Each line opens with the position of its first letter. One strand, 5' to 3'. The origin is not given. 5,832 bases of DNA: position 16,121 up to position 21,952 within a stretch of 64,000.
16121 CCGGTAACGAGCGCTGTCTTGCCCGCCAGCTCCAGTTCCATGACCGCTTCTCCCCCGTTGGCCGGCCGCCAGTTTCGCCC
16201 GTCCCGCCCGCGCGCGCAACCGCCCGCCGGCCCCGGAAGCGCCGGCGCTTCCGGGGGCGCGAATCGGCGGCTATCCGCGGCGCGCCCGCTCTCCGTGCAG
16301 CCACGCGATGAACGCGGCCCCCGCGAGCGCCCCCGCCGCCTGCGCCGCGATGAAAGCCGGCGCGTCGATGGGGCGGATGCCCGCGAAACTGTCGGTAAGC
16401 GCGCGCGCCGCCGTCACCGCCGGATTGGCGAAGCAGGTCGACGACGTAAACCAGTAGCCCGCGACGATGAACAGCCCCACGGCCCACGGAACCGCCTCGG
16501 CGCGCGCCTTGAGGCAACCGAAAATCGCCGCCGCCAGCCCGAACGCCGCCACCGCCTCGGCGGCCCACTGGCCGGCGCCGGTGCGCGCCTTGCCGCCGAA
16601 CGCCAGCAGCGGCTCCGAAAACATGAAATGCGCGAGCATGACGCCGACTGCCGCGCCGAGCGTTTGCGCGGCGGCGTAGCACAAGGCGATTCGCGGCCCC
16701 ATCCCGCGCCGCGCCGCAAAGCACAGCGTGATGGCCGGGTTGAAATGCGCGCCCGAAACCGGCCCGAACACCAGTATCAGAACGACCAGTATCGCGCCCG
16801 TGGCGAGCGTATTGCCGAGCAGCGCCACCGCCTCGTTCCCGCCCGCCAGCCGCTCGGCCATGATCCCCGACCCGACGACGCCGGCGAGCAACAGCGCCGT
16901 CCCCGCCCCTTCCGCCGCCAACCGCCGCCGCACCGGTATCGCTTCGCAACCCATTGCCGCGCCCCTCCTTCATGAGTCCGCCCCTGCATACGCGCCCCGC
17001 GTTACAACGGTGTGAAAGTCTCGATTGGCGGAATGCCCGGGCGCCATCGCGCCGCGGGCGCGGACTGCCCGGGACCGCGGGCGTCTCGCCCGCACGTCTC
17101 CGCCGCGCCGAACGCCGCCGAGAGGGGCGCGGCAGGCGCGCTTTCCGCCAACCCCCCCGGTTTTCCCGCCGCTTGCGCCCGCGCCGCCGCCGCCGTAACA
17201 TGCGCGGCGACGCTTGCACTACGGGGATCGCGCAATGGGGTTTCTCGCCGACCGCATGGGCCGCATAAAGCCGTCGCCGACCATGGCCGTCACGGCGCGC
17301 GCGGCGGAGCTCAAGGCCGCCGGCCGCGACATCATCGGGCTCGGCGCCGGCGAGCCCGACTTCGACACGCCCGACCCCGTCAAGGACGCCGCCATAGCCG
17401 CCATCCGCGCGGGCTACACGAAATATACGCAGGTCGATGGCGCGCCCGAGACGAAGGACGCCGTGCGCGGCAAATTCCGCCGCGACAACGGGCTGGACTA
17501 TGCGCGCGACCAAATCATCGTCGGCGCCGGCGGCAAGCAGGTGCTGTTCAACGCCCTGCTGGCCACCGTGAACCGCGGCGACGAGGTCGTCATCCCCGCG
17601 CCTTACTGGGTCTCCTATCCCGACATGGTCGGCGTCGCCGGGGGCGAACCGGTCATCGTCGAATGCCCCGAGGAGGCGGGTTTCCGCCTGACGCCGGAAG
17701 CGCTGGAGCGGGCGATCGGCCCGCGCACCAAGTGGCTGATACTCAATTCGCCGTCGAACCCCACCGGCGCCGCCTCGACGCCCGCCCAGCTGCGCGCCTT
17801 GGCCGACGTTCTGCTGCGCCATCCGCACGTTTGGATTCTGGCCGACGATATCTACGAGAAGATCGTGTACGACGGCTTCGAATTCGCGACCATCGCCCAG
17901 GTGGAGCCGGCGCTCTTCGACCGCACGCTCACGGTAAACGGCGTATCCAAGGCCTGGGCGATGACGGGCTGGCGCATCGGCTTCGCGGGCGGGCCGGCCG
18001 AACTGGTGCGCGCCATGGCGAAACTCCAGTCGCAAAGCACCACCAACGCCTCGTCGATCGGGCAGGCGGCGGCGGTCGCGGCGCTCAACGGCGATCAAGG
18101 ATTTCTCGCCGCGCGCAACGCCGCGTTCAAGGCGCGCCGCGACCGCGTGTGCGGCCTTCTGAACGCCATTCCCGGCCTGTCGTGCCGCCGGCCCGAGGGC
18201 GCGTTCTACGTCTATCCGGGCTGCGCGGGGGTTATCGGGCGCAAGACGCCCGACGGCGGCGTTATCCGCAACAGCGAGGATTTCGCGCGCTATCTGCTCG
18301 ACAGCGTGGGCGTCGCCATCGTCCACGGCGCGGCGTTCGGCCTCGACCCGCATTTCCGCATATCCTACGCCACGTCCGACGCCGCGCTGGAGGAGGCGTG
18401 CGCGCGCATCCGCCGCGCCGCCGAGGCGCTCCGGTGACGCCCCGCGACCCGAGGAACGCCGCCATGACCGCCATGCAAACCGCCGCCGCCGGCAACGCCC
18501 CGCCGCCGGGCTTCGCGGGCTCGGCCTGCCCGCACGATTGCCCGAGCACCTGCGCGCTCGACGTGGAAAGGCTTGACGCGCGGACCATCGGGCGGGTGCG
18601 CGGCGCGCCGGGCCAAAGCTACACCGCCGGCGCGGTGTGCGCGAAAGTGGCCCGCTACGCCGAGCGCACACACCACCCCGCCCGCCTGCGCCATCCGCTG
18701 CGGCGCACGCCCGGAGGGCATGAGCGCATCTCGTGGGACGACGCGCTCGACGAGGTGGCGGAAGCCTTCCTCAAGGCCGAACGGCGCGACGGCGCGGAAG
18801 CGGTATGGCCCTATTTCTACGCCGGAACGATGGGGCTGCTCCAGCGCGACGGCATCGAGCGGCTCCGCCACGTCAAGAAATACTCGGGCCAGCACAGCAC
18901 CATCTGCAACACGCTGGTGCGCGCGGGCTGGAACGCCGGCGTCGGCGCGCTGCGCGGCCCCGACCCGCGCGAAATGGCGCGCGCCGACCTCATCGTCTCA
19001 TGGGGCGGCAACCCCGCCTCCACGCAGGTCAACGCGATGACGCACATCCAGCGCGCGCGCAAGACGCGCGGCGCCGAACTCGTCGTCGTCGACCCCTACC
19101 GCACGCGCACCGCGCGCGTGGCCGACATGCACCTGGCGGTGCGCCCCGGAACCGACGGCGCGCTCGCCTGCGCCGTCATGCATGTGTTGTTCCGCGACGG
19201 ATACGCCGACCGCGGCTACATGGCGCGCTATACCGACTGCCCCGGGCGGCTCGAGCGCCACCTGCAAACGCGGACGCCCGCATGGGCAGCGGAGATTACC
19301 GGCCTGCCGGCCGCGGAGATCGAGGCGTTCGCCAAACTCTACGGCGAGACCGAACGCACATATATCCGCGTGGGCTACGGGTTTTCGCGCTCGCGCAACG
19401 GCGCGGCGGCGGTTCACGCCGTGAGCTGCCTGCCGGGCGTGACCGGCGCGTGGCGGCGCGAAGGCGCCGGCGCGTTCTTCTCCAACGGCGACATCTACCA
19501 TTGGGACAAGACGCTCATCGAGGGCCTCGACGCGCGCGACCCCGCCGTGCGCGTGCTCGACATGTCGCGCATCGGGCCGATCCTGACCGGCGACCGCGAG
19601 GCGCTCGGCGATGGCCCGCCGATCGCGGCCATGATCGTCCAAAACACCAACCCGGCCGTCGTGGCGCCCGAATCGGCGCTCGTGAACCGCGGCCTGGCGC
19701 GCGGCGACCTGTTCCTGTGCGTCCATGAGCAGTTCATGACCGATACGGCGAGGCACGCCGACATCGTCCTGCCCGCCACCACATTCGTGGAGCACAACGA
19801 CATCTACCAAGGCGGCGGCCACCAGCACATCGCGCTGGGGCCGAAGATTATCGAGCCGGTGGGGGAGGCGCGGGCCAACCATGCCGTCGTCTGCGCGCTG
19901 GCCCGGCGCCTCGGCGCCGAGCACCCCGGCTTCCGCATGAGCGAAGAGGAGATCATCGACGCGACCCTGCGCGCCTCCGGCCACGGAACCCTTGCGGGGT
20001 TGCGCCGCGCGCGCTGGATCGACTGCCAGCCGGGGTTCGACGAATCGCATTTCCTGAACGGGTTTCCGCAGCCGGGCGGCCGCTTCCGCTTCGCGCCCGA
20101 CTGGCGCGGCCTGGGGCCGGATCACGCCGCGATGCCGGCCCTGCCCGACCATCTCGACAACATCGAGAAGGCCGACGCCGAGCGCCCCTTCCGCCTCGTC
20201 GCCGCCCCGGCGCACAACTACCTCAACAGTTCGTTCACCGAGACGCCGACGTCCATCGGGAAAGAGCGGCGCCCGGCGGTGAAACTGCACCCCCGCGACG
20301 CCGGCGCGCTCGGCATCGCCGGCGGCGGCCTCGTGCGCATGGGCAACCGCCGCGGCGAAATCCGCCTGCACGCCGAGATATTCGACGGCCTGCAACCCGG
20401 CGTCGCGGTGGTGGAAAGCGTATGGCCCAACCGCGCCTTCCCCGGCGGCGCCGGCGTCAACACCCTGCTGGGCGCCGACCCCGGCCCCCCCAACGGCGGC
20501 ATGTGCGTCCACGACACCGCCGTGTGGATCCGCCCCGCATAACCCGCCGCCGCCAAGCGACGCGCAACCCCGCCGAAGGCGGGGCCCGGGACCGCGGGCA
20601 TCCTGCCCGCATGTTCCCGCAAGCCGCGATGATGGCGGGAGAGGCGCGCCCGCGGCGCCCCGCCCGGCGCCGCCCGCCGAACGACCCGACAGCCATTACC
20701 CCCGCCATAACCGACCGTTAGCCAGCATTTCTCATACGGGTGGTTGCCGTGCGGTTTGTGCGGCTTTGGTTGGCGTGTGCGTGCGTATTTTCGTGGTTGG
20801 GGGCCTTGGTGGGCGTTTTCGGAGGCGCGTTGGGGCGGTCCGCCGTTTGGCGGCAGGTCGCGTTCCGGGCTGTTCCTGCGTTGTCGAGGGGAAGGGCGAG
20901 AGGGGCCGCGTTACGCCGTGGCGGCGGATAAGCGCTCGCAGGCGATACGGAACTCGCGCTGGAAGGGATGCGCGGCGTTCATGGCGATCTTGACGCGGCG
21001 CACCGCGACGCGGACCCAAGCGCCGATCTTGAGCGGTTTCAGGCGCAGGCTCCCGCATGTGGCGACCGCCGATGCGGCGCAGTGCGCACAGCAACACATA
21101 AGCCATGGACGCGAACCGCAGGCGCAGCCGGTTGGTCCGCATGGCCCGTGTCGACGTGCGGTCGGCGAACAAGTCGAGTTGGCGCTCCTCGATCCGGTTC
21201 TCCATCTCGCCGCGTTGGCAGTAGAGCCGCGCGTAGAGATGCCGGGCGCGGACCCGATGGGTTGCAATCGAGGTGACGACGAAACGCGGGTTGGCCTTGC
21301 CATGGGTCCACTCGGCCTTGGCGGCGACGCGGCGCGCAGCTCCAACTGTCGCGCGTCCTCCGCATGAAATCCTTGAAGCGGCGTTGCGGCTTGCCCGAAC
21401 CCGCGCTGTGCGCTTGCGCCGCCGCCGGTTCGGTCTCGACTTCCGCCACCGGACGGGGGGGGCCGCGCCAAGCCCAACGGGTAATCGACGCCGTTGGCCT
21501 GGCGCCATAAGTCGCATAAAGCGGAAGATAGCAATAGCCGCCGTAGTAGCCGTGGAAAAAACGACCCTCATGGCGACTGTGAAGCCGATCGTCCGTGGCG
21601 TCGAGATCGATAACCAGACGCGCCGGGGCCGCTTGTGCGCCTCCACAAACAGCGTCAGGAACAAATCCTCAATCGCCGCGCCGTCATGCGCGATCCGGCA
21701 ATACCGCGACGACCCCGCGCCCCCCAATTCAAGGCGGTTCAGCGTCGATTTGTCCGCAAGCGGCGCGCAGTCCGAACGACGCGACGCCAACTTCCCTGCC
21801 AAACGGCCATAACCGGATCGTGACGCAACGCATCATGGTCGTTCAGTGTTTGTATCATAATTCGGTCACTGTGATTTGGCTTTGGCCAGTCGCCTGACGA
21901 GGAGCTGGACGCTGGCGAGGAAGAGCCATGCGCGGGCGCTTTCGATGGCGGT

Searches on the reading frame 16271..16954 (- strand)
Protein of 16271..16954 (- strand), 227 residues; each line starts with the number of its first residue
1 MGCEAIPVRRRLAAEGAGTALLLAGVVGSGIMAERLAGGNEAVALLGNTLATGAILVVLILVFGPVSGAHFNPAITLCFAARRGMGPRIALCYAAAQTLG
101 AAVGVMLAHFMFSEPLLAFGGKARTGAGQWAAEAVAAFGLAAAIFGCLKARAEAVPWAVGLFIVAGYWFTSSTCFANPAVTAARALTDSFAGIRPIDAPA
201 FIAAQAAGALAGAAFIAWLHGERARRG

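Call 45: find_encoding_contigs(protein=window:16271-16954:-, flank=10000, max_places=10)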
Protein window:16271-16954:- (227 aa): 2 contigs read that carry it; 2 places shown.
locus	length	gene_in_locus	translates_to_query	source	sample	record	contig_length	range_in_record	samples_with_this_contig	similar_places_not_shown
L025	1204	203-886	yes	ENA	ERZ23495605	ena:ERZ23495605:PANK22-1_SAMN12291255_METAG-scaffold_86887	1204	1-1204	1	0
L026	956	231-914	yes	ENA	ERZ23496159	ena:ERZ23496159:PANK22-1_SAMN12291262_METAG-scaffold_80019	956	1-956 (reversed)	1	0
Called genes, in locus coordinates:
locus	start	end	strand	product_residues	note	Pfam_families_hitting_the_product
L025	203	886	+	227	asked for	PF00230:MIP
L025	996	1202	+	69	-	?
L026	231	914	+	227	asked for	PF00230:MIP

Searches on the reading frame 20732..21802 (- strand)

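Call 92: search_protein_families(library=pfam, proteins=[window:20732-21802:-], max_evalue=0.001)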
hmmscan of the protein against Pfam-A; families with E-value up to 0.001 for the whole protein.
window:20732-21802:- (356 aa): 1 family
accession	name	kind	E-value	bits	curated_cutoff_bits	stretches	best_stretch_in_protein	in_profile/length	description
PF13701.12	DDE_Tnp_1_4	-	9.2e-27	93.8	34.7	1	155-247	289-379/435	Transposase DDE domain group 1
